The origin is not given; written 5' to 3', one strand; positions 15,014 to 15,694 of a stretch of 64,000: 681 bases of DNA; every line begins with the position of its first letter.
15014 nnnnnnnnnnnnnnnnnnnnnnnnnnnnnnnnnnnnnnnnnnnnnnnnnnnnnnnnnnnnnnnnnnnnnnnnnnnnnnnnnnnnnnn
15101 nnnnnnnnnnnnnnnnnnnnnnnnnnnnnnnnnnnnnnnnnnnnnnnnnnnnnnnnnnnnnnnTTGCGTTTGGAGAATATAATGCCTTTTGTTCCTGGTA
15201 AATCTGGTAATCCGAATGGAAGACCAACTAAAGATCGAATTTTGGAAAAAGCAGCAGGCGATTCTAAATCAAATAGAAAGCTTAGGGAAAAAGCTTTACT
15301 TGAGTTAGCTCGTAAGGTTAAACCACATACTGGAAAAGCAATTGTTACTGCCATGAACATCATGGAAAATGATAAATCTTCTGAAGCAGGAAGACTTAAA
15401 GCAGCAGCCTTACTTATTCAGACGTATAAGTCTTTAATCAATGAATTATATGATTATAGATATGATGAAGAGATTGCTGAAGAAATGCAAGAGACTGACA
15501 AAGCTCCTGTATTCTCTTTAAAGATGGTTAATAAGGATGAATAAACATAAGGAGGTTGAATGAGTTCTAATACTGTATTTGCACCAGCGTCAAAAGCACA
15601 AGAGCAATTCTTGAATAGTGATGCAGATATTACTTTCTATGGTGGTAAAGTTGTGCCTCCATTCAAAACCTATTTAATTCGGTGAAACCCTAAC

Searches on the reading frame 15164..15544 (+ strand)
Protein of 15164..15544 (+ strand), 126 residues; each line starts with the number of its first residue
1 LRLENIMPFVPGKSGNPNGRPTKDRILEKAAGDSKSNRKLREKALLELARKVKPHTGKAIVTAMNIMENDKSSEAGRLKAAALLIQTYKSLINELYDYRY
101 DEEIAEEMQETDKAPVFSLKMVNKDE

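Call 4: search_protein_families(library=pfam, proteins=[window:15164-15544:+], max_evalue=0.1)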
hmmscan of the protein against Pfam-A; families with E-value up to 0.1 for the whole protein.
window:15164-15544:+ (126 aa): 2 families
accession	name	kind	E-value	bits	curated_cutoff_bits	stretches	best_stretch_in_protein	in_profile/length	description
PF18932.5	DUF5681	-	2.9e-06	28.2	27.5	1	9-87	5-71/77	Family of unknown function (DUF5681)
PF01347.28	Vitellogenin_N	-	0.0092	15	24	1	27-87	498-559/590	Lipoprotein amino terminal region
